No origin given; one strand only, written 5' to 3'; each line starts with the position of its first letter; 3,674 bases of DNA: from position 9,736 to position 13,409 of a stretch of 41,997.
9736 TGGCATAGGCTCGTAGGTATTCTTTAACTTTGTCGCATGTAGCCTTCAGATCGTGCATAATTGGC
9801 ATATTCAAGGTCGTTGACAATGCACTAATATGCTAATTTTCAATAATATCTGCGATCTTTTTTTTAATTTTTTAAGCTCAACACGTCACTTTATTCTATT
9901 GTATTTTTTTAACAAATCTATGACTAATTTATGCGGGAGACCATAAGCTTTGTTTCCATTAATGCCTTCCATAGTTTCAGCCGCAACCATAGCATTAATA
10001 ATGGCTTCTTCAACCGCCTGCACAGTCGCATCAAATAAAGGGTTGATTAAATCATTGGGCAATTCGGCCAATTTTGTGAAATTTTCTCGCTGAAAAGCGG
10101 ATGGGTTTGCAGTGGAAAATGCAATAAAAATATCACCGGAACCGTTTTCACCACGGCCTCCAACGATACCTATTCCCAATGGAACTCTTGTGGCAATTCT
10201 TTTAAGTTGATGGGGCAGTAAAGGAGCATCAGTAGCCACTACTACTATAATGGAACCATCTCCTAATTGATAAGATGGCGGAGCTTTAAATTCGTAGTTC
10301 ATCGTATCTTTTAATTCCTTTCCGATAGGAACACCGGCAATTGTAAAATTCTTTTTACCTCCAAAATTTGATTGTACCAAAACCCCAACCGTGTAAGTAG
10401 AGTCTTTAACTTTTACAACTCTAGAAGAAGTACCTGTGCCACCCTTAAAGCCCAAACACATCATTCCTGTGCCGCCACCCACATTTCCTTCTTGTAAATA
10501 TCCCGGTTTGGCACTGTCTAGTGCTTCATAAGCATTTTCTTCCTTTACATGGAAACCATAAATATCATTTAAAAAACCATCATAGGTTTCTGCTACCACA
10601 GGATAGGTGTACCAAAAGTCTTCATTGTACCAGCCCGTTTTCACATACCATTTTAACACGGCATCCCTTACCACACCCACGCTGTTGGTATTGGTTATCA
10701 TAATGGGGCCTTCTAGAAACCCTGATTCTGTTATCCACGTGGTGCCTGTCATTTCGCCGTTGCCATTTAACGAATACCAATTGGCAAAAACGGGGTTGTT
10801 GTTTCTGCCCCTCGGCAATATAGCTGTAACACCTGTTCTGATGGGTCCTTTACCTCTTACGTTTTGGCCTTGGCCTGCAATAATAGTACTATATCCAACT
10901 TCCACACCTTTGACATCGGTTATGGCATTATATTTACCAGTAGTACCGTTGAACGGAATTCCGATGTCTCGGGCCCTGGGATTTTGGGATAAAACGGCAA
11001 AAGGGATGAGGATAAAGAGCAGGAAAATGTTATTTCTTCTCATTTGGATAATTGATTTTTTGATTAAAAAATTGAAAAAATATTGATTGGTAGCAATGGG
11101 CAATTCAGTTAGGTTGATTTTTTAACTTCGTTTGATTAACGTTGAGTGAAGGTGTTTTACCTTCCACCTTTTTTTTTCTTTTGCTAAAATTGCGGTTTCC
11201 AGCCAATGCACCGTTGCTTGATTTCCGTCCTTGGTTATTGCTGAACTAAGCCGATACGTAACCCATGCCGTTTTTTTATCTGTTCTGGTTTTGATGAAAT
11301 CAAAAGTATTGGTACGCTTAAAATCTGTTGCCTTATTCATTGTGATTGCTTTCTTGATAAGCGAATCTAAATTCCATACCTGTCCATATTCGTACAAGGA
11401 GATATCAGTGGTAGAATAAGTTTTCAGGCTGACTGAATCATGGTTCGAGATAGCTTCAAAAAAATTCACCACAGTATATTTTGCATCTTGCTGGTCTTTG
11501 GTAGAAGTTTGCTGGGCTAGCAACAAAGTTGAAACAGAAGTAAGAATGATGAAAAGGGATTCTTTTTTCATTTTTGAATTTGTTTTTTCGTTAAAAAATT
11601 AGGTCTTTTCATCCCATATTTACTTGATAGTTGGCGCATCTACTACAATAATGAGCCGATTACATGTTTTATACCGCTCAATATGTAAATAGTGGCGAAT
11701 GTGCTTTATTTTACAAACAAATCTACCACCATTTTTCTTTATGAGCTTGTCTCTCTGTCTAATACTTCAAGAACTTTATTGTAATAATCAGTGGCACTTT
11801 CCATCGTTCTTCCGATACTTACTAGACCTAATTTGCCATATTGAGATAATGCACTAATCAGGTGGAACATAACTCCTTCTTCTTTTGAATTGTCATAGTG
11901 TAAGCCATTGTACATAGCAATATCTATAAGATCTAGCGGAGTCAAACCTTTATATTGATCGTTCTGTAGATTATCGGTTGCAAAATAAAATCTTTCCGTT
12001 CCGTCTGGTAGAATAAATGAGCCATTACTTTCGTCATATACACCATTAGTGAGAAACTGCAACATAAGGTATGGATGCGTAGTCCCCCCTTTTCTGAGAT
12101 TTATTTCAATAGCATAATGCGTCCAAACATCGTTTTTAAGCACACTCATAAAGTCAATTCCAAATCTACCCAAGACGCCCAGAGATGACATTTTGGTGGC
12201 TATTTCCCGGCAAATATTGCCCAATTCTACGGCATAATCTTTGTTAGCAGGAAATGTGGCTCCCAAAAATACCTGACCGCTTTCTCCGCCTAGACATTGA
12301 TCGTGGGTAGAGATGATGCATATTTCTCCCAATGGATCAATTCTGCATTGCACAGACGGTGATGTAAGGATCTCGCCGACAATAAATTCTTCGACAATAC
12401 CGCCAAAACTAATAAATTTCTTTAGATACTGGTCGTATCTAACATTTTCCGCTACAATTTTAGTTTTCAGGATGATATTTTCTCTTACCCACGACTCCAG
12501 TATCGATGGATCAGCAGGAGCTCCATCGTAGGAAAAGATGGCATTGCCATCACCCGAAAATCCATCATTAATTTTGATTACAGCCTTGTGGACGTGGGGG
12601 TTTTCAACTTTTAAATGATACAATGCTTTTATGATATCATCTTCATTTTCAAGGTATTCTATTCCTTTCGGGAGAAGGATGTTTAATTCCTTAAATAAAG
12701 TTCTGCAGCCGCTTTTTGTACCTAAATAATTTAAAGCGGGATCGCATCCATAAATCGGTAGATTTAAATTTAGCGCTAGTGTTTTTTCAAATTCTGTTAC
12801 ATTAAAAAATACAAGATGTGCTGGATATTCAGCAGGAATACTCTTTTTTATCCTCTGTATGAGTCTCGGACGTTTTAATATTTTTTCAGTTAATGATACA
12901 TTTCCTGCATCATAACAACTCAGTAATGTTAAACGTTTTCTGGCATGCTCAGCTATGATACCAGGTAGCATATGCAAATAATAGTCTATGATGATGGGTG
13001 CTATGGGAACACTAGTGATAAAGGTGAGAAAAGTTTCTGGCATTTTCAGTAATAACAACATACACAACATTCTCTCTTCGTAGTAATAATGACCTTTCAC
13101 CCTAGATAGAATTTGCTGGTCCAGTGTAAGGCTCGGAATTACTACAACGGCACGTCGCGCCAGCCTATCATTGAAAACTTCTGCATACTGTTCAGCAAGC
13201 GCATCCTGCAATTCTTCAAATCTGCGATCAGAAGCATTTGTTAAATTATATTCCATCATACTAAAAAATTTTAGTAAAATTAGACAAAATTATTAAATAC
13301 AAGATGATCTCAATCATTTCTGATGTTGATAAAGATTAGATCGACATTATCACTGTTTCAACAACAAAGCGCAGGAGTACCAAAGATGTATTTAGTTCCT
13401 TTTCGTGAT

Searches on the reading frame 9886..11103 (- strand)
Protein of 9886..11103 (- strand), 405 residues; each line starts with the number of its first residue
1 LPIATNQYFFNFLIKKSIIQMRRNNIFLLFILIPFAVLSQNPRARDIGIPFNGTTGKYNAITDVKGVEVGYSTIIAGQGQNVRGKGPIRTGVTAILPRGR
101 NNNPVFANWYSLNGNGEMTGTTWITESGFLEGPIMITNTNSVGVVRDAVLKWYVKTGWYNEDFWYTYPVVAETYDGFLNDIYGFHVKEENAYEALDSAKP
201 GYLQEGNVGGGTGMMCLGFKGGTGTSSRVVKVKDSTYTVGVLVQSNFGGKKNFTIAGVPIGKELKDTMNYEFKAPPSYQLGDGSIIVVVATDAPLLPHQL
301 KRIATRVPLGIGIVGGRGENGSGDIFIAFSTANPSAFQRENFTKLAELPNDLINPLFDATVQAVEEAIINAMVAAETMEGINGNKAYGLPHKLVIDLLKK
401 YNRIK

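Call 9: search_protein_families(library=pfam, proteins=[window:9886-11103:-])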
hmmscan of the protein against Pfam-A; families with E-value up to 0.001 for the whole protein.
window:9886-11103:- (405 aa): 1 family
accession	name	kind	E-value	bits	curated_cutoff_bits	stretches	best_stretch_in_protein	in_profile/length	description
PF03576.19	Peptidase_S58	-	4.2e-116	388.2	23.9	1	59-385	1-306/307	Peptidase family S58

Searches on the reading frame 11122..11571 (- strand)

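Call 9: search_protein_families(library=pfam, proteins=[window:11122-11571:-])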
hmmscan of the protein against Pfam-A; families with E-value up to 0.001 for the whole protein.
window:11122-11571:- (149 aa): 2 families
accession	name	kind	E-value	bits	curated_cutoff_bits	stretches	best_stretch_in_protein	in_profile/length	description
PF13474.12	SnoaL_3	-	9.5e-07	29.6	22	1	34-143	5-116/121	SnoaL-like domain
PF14534.12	DUF4440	-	1.8e-06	28.8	25.2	1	37-138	8-107/107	Domain of unknown function (DUF4440)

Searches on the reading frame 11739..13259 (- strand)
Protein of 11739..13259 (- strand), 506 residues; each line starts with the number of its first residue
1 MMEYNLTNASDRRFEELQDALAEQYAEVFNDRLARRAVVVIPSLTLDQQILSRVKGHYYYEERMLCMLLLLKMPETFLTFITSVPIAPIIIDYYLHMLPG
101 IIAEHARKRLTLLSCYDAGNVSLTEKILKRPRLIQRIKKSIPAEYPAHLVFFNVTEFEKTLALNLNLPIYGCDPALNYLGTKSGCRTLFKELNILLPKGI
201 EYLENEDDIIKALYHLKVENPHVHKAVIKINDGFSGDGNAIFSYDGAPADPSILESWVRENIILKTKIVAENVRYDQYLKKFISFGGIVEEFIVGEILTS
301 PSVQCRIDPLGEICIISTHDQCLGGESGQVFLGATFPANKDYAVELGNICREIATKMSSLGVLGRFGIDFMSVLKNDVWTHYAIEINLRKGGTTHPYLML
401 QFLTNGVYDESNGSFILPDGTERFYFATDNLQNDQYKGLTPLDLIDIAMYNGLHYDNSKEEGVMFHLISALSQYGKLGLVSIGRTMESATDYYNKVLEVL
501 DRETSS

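Call 9: search_protein_families(library=pfam, proteins=[window:11739-13259:-])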
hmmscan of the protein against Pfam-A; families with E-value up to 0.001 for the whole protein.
window:11739-13259:- (506 aa): 2 families
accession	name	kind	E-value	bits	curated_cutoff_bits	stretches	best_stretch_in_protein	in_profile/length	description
PF24923.1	ATP-grasp_IQCH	-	1.1e-23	84.4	27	2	275-409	129-264/266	IQCH-like, ATP-grasp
PF18105.7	PGM1_C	-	1.4e-09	37.7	22.5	1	443-495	1-53/54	PGM1 C-terminal domain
